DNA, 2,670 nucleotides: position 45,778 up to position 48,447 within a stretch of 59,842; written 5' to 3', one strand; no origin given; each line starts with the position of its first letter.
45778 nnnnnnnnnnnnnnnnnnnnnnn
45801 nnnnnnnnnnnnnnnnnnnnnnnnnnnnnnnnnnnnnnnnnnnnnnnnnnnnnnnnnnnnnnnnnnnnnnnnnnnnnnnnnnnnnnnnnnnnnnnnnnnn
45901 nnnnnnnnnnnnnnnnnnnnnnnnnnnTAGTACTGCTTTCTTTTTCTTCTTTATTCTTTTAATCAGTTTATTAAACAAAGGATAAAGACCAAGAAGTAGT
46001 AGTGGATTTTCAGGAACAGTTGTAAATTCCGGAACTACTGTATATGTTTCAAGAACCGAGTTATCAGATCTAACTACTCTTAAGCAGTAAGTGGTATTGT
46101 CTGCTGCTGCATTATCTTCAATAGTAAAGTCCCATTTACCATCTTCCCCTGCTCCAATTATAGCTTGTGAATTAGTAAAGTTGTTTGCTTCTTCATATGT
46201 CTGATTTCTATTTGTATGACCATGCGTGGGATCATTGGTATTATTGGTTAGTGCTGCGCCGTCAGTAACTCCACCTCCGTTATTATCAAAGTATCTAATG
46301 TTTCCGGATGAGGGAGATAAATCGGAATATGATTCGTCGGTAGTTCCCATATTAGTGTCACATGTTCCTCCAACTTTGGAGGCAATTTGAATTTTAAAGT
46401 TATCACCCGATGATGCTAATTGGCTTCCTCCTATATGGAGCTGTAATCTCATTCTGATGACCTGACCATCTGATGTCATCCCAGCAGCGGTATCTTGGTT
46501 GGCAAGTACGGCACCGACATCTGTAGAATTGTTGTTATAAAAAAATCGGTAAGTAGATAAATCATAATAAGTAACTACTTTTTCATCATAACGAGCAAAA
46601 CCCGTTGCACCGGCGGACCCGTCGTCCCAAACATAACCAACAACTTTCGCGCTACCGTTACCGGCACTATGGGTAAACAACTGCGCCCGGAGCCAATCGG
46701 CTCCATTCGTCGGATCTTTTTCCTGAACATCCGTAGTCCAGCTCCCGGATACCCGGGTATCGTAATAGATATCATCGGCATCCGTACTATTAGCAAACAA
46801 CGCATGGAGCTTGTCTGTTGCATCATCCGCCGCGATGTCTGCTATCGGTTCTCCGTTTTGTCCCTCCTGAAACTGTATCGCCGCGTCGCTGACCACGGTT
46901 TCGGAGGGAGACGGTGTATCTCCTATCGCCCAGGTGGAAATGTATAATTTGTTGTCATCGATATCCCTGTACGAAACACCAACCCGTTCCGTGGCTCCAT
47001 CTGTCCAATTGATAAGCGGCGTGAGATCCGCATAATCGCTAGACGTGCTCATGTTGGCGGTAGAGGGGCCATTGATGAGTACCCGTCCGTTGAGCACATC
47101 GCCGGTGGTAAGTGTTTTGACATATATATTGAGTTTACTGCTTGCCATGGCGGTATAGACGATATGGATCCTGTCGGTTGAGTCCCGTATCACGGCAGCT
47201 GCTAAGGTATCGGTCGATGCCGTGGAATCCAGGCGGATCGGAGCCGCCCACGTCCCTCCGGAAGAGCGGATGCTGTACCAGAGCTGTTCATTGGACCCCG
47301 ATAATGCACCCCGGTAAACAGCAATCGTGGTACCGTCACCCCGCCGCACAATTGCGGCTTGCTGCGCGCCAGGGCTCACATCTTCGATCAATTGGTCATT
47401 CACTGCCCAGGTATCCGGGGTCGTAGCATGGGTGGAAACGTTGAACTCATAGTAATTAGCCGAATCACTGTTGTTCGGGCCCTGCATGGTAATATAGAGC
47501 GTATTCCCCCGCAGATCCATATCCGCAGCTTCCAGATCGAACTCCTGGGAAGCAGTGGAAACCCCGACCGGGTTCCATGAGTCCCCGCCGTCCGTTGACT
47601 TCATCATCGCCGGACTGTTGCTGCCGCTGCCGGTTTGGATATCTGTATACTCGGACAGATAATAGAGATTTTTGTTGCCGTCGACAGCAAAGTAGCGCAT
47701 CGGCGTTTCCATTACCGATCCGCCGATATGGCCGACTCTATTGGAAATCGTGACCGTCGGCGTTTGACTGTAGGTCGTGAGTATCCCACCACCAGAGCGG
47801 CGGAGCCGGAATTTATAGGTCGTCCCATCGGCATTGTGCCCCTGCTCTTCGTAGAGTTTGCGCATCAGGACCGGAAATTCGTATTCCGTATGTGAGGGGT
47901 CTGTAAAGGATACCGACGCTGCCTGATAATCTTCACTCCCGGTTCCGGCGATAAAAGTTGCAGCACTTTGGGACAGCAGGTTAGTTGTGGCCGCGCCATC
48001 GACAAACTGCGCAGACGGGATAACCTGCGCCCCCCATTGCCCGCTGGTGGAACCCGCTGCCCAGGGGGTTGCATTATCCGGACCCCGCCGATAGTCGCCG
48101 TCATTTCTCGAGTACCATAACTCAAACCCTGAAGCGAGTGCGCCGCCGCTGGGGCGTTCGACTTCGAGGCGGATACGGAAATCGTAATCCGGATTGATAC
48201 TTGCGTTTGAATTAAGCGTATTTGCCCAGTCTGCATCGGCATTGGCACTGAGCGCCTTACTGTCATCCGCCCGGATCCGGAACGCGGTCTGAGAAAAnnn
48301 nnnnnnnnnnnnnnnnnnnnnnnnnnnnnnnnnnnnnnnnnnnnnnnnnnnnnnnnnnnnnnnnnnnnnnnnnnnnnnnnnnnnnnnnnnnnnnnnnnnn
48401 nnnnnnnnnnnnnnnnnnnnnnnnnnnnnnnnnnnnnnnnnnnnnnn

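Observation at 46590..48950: GC-rich block of about 2.3 kb inside giant 3: compositional mosaic within a single ORF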

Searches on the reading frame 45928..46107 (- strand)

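Call 82: search_protein_families(library=ncbifam, proteins=[window:45928-46107:-], max_evalue=1)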
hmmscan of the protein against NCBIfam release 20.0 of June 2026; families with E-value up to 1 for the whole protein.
window:45928-46107:- (60 aa): 1 family
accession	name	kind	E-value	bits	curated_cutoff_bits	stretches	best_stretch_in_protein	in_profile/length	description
NF005301.0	PRK06830.1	equivalog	0.068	11.6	400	1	27-60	275-308/445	ATP-dependent 6-phosphofructokinase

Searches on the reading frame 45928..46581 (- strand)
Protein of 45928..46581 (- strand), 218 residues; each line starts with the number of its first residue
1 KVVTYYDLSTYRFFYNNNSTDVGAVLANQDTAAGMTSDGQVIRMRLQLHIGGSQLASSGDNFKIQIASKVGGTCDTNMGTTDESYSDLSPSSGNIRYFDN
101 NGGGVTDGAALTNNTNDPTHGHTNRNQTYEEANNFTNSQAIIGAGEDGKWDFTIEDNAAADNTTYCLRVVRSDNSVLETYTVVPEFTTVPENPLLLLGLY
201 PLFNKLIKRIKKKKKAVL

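Call 27: search_protein_families(library=pfam, proteins=[window:45928-46581:-], max_evalue=1)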
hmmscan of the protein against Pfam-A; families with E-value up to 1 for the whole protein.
window:45928-46581:- (218 aa): 1 family
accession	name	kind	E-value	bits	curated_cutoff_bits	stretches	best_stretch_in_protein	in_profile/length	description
PF01483.27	P_proprotein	-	0.095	13.3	21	1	111-162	32-76/86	Proprotein convertase P-domain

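Call 29: search_protein_families(library=phrogs, proteins=[window:45928-46581:-], max_evalue=0.01)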
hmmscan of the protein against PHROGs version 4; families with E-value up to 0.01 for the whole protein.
window:45928-46581:- (218 aa): 0 families

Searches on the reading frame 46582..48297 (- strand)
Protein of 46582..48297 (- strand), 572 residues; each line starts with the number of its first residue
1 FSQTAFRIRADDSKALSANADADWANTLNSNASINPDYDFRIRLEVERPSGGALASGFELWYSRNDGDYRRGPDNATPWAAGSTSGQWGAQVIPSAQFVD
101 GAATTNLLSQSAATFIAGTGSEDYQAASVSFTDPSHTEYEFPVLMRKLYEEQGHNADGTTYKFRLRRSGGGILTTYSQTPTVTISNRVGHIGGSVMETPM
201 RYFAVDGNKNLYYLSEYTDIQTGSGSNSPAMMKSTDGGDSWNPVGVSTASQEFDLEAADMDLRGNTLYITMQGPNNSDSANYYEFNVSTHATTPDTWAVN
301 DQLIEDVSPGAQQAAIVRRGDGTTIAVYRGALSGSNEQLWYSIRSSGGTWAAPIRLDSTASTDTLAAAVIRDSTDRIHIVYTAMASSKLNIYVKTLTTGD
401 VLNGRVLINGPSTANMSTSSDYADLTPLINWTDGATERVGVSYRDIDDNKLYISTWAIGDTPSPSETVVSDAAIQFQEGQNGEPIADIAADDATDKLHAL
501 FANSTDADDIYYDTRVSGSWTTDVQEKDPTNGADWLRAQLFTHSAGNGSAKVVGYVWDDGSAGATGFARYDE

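Call 21: find_related_loci(query=A1, collection=metagenome_contigs, flank=6000)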
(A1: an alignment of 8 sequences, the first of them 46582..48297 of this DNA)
Query A1 (572 aa) in metagenome_contigs; peptide patterns used: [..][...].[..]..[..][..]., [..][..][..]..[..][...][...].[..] (x = any residue, [..] = any of these).
177 stretches matched a pattern; 9 encode a relative of the query (tblastn E <= 1e-3); 9 distinct loci.
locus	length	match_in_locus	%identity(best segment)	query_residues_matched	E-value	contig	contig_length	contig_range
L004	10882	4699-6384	52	1-572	3e-175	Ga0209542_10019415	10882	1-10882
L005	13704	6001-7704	41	1-572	1e-118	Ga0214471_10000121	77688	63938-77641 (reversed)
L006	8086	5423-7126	41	1-572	1e-114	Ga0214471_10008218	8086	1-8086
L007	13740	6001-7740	37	1-572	7e-93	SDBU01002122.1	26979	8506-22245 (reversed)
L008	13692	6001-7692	31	1-572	5e-76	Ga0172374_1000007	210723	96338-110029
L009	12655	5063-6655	35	1-553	7e-74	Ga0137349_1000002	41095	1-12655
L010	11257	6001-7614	34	1-559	1e-73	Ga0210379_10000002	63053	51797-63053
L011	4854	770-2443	31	1-571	4e-61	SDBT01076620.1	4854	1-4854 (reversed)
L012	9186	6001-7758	28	11-572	1e-39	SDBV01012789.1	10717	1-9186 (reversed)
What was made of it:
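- Tried and rejected: The metagenome scan found homologues at 52% identity or less (call 21).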

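Call 27: search_protein_families(library=pfam, proteins=[window:46582-48297:-], max_evalue=1)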
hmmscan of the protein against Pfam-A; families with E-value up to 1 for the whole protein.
window:46582-48297:- (572 aa): 1 family
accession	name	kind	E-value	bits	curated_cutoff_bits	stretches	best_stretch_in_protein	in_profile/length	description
PF20789.3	4HBT_3C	-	0.0076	16.9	24.1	1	516-559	84-126/140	Acyl-CoA thioesterase C-terminal domain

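Call 29: search_protein_families(library=phrogs, proteins=[window:46582-48297:-], max_evalue=0.01)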
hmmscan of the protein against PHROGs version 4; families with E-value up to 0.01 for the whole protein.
window:46582-48297:- (572 aa): 0 families

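Call 43: predict_structure(alignment_id=A1)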
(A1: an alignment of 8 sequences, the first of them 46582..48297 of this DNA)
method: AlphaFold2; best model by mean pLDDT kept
length: 572 residues; sequences in the alignment: 8
mean_pLDDT: 73.9   pTM: 0.75
mean pLDDT of the five models: 73.9, 70.3, 68.6, 68.5, 66.7
residues with pLDDT >= 90: 79; 70-90: 291; 50-70: 152; < 50: 50
segments of 3 or more residues with pLDDT < 50: 77-83, 99-103, 111-122, 150-152, 219-224, 561-565
pLDDT, mean of each block of 10 residues (from residue 1): 80 57 72 75 75 65 83 57 51 53 53 46 52 63 65 68 77 74 80 72 84 70 56 81 65 75 89 74 78 54 78 88 90 69 89 86 81 93 77 91 84 52 79 88 86 89 82 80 85 88 77 85 72 77 66 79 56 78
secondary structure, 60 per line:
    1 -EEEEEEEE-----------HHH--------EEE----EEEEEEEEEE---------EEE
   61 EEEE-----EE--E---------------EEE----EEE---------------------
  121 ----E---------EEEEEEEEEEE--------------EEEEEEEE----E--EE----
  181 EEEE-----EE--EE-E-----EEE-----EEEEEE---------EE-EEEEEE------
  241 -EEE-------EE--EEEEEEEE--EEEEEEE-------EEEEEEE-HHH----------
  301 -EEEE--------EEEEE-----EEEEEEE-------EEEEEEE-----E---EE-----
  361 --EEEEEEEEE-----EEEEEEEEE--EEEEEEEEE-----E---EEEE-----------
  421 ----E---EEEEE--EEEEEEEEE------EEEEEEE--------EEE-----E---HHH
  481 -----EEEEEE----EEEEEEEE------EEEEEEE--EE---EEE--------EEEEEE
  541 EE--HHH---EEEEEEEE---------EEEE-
elements in order: E2-9 E32-34 E39-48 E58-64 E90-92 E97-99 E135-145 E160-167 E181-184 E203-205 E211-216 E229-234 E242-244 E256-263 E266-272 E280-286 E302-305 E314-318 E324-330 E338-344 E363-371 E377-385 E388-396 E406-409 E429-433 E436-444 E451-457 E466-468 E486-491 E496-503 E510-516 E524-526 E535-542 E551-558 E568-571
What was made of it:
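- On Sialidase or BNR beta-propeller (GH33): The model is of moderate confidence (call 43).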

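Call 48: fold_search(model_id=the predicted structure, library=pdb)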
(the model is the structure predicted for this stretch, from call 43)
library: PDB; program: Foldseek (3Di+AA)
matches with E <= 10: 1492; with E <= 0.001: 322
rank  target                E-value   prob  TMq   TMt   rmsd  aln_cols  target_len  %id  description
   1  6fhx_A                6.3e-10  1.00  0.42  0.67   8.1       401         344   13  Photorhabdus asymbiotica lectin (PHL) in complex with synthetic C-fucoside (released 2019-01-30)
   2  6rfz                  9.1e-10  1.00  0.43  0.69   6.7       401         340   13  Photorhabdus laumondii lectin PLL2 in complex with D-glucose (released 2020-07-01)
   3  6rgg_B                1.6e-09  1.00  0.44  0.71   6.7       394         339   14  Photorhabdus laumondii lectin PLL2 in complex with O-methylated PGL-1-derived disaccharide (released 2020-07-01)
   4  8t24                  1.6e-09  1.00  0.35  0.39  14.2       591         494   13  Crystal Structure of Porphyromonas gingivalis Sialidase (PG_0352)- Fructose bound in CBM (released 2023-10-04)
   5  6rg2_A                1.9e-09  1.00  0.44  0.70   7.4       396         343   13  Photorhabdus laumondii lectin PLL2 in complex with 3-O-methyl-D-glucose (released 2020-07-01)
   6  6fhy_A                1.9e-09  1.00  0.42  0.66   8.1       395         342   13  Photorhabdus asymbiotica lectin (PHL) in complex with synthetic C-fucoside (released 2019-01-30)
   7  5mxg_A                2.3e-09  1.00  0.41  0.66   7.9       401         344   13  Photorhabdus asymbiotica lectin (PHL) in complex with blood group H trisaccharide (released 2017-08-09)
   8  5mxf                  3.1e-09  1.00  0.43  0.68   6.7       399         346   12  Photorhabdus asymbiotica lectin (PHL) in complex with alpha-methyl fucoside (released 2017-08-09)
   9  5mxe                  3.1e-09  1.00  0.43  0.68   7.7       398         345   13  Photorhabdus asymbiotica lectin (PHL) in free form (released 2017-08-09)
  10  8q83_D                3.5e-09  1.00  0.42  0.67   7.7       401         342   12  Photorhabdus laumondii lectin PLL5 in complex with alpha-methyl-fucoside (released 2025-03-05)
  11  6rgr                  3.7e-09  1.00  0.40  0.64  11.7       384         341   13  Photorhabdus asymbiotica lectin PHL in complex with L-rhamnose (released 2020-07-01)
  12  6t96                  4.5e-09  1.00  0.41  0.63   8.6       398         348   14  Photorhabdus laumondii subsp. laumondii lectin PLL3 (released 2019-12-25)
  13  8q82_A                4.9e-09  1.00  0.40  0.65  10.7       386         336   16  Photorhabdus laumondii lectin PLL4 in complex with alpha-methyl-fucoside (released 2025-03-05)
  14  6flu_A                5.1e-09  1.00  0.41  0.64   8.7       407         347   14  Photorhabdus asymbiotica lectin (PHL) in complex with synthetic C-fucoside (released 2019-02-06)
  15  5mum                  1.0e-07  1.00  0.42  0.58   7.2       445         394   13  Glycoside Hydrolase BACINT_00347 (released 2017-04-26)
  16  5muk                  1.5e-07  1.00  0.41  0.59   7.1       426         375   11  Glycoside Hydrolase BT3686 (released 2017-04-26)
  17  5mvh                  1.6e-07  1.00  0.42  0.58   7.3       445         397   12  Glycoside Hydrolase BACCELL_00856 (released 2017-04-26)
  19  5mul                  3.2e-07  1.00  0.41  0.58   7.1       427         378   11  Glycoside Hydrolase BT3686 bound to Glucuronic Acid (released 2017-04-26)
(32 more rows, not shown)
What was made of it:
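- On Sialidase or BNR beta-propeller (GH33): Foldseek matches to sialidases and propeller lectins have probability 1.0 (call 48).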

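Call 53: find_related_loci(query=A1, collection=viral_contigs, flank=8000)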
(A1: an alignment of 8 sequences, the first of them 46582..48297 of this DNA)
Query A1 (572 aa) in viral_contigs; peptide patterns used: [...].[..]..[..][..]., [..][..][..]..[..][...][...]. (x = any residue, [..] = any of these).
63 stretches matched a pattern; 13 encode a relative of the query (tblastn E <= 1e-3); 12 distinct loci.
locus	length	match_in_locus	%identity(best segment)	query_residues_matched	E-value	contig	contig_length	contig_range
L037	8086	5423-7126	41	1-572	2e-114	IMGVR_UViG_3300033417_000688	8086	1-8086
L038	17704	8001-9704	41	1-572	2e-118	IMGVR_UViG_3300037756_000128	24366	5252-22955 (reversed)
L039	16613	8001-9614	35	1-559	1e-73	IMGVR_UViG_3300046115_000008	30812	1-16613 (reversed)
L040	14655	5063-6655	35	1-553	1e-73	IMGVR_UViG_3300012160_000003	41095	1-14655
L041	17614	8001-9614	35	1-559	1e-73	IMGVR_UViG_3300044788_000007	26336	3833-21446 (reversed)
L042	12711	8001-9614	34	1-559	2e-73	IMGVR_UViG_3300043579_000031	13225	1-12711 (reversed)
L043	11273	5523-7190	34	1-572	1e-72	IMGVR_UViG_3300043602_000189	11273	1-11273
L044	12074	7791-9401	34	1-559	4e-71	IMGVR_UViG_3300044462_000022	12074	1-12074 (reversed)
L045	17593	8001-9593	35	1-553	1e-73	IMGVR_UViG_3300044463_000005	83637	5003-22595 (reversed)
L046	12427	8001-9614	34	1-559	2e-73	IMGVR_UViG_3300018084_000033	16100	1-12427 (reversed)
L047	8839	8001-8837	37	1-288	3e-44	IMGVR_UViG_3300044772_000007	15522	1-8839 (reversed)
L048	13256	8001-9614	35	1-559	1e-73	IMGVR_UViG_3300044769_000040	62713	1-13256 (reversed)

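Call 56: search_protein_families(library=phrogs, proteins=[L045:609-1181:+, L045:1477-1989:+, L045:2010-2561:+, L045:3302-4252:+, L045:4920-7523:+, L045:7525-7980:+, L045:7995-10934:+, L045:10935-12344:+, L045:12341-14353:+, L045:15178-15792:+], max_evalue=0.001)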
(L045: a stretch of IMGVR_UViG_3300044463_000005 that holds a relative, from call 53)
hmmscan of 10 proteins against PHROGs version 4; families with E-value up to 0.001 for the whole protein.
L045:609-1181:+ (190 aa): 3 families
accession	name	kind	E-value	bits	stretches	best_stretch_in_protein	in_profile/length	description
phrog_6994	-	head and packaging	5.4e-11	43.7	0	83-121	28-64/67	head fiber protein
phrog_12102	-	unknown function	3e-07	31.6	0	169-188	51-70/74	-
phrog_1954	-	head and packaging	3.9e-05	24.9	0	165-188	173-196/199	virion structural protein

L045:1477-1989:+ (170 aa): 0 families

L045:2010-2561:+ (183 aa): 1 family
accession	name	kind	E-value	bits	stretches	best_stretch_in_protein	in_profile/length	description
phrog_26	-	connector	1.6e-07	32.1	1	30-178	104-227/321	tail completion or Neck1 protein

L045:3302-4252:+ (316 aa): 1 family
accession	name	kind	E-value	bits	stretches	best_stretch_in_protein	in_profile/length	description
phrog_290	-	tail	3.8e-23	83.4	1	9-284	19-304/411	minor tail protein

L045:4920-7523:+ (867 aa): 15 families
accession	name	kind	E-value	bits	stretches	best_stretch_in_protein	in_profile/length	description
phrog_1272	-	tail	3.3e-40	138.8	1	42-594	226-755/1606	tail length tape measure protein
phrog_991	-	tail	3.6e-39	135.2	1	11-635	245-760/1966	tail length tape measure protein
phrog_4704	-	tail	7.1e-36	125.1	1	23-400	166-540/625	tail length tape measure protein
phrog_1533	-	tail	3.7e-35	121.9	1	51-486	227-660/1688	tail length tape measure protein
phrog_28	-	tail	3.4e-33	116.3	1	14-484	201-695/1228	tail length tape measure protein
phrog_9696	-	tail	7e-29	101.3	1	13-306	23-313/1415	tail length tape measure protein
phrog_167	-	tail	2.1e-23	83.1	1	40-631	248-775/1555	tail length tape measure protein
phrog_36688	-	tail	1.8e-22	79.7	1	9-458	8-447/1600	tail length tape measure protein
phrog_5493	-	tail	3.1e-19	69.8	1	43-524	38-521/1102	tail length tape measure protein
phrog_1293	-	tail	2.3e-17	63.2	1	17-594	137-668/1424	tail length tape measure protein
phrog_5218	-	unknown function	7e-15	55.2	1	17-573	184-680/1599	-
phrog_23013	-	tail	3.3e-11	42.6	1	111-252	171-311/1379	tail length tape measure protein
phrog_14441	-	tail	1.8e-07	32.1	1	10-233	9-235/241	tail length tape measure protein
phrog_28775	-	tail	5.6e-07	28.8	1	53-284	32-262/1303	tail length tape measure protein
phrog_16692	-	unknown function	3.9e-06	26.5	1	46-291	157-400/1107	-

L045:7525-7980:+ (151 aa): 1 family
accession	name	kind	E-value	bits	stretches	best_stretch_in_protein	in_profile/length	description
phrog_5577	-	tail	4.5e-08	33.8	1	8-145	19-158/295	minor tail protein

L045:7995-10934:+ (979 aa): 1 family
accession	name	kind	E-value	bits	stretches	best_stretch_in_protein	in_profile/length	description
phrog_16363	-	unknown function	2.5e-13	50.2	1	654-807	7-161/757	-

L045:10935-12344:+ (469 aa): 1 family
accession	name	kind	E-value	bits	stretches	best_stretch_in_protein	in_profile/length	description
phrog_1885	-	tail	1.8e-33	116.6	1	135-467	19-379/1033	minor tail protein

L045:12341-14353:+ (670 aa): 8 families
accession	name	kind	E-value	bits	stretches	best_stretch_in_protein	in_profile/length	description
phrog_9116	-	tail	4.8e-09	36.5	1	418-520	60-165/455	tail protein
phrog_4924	-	tail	1e-06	28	1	433-481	595-653/1022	short tail fiber protein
phrog_523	-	tail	2.5e-06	27.5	1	415-558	484-596/673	tail collar fiber protein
phrog_19618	-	tail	4.4e-06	26.9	1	418-603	137-291/387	tail collar protein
phrog_327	-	tail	4.5e-06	27.2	1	385-551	287-420/618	tail protein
phrog_25747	-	tail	4.5e-05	22.6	1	420-481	681-744/901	tail fiber protein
phrog_8763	-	tail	6.9e-05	22.1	1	419-483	544-631/1024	tail protein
phrog_14307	-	unknown function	0.00072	20.3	0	427-502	58-124/137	-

L045:15178-15792:+ (204 aa): 0 families

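Call 57: search_protein_families(library=phrogs, proteins=[L038:3003-3458:+, L038:3673-4116:+, L038:4677-5090:+, L038:5450-5926:+, L038:6194-6901:+, L038:6898-7458:+, L038:7458-11243:+, L038:11593-12126:+, L038:12520-13125:+, L038:15394-16053:+], max_evalue=0.001)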
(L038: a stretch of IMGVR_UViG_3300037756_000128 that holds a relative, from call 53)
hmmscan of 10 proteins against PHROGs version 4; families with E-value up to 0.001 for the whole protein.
L038:3003-3458:+ (151 aa): 0 families

L038:3673-4116:+ (147 aa): 0 families

L038:4677-5090:+ (137 aa): 0 families

L038:5450-5926:+ (158 aa): 1 family
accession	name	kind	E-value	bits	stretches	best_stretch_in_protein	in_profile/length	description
phrog_26662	-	unknown function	7.9e-18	65.9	1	1-131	1-124/151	-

L038:6194-6901:+ (235 aa): 0 families

L038:6898-7458:+ (186 aa): 0 families

L038:7458-11243:+ (1261 aa): 0 families

L038:11593-12126:+ (177 aa): 0 families

L038:12520-13125:+ (201 aa): 0 families

L038:15394-16053:+ (219 aa): 0 families

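Call 77: find_related_loci(query=A1, collection=genome_contigs, flank=6000)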
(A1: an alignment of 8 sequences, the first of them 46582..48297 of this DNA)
Query A1 (572 aa) in genome_contigs; peptide patterns used: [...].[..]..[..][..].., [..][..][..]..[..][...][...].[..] (x = any residue, [..] = any of these).
109 stretches matched a pattern; 1 encode a relative of the query (tblastn E <= 1e-3); 1 distinct loci.
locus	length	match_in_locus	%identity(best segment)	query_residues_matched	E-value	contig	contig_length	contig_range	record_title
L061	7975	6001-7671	31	3-559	2e-69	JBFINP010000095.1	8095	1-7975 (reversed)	MAG: Acidimicrobiia bacterium isolate Mix_sand12.2021.10.G.66 k141_386498_length_8095_cov_35.4178, whole genome shotgun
